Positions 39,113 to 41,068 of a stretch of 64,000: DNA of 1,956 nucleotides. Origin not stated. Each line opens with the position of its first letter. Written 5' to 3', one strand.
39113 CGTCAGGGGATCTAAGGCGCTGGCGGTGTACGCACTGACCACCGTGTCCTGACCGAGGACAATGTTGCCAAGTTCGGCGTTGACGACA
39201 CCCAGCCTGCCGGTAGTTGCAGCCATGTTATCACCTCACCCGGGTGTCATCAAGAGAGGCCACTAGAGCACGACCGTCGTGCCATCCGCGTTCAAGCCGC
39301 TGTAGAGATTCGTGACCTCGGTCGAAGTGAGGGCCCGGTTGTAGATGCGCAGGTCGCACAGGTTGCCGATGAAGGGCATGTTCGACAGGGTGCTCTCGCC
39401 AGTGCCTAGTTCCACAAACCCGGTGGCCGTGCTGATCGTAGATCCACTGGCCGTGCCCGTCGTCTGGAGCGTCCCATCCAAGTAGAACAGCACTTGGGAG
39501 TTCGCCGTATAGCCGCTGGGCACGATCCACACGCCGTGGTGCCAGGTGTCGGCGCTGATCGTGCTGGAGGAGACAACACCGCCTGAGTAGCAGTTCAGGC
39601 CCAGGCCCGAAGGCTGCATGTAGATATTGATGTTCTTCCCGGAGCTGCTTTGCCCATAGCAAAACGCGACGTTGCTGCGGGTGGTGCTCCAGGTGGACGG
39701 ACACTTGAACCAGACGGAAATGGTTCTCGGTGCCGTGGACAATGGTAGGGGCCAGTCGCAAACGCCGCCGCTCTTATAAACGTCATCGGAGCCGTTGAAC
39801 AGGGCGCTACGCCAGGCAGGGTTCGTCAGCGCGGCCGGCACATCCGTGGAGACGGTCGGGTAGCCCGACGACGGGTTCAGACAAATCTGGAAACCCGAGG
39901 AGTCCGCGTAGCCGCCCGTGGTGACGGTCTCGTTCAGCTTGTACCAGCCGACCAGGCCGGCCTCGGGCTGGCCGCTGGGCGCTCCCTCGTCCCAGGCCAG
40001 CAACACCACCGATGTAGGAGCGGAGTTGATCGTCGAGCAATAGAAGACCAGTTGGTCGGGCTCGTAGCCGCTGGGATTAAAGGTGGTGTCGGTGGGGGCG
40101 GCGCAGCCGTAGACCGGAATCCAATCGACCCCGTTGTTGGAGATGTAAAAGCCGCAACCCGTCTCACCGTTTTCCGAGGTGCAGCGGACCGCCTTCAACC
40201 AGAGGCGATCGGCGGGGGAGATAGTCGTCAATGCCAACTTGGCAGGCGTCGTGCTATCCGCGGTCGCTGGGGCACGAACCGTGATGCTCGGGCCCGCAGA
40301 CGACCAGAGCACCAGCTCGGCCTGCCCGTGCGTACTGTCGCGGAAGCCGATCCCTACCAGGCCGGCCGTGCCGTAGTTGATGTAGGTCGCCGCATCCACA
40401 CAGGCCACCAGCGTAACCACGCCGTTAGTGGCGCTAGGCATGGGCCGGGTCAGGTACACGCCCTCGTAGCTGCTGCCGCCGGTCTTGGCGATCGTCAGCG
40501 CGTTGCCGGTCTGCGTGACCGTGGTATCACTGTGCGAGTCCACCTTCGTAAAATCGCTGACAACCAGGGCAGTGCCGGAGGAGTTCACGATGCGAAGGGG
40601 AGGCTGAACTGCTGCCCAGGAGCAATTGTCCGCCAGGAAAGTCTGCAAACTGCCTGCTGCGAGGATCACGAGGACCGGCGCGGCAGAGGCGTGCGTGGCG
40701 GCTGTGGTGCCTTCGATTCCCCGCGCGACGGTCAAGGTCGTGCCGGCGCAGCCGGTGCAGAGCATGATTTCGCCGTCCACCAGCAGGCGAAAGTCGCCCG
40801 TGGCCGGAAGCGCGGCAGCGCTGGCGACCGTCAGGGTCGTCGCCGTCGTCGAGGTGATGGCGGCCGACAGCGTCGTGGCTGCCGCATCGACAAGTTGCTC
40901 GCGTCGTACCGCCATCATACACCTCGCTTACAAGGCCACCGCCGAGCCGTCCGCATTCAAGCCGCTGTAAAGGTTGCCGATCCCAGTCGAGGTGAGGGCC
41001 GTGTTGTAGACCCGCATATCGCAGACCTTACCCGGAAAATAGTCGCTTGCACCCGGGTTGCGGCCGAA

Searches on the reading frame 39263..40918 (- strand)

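Call 49: search_protein_families(library=pfam, proteins=[window:39263-40918:-], max_evalue=0.01)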
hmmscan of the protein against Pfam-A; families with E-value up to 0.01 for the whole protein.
window:39263-40918:- (551 aa): 1 family
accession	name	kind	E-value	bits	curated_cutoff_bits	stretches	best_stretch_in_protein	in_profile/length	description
PF13385.13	Laminin_G_3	-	1e-16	61.9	27.6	1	393-535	14-150/151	Concanavalin A-like lectin/glucanases superfamily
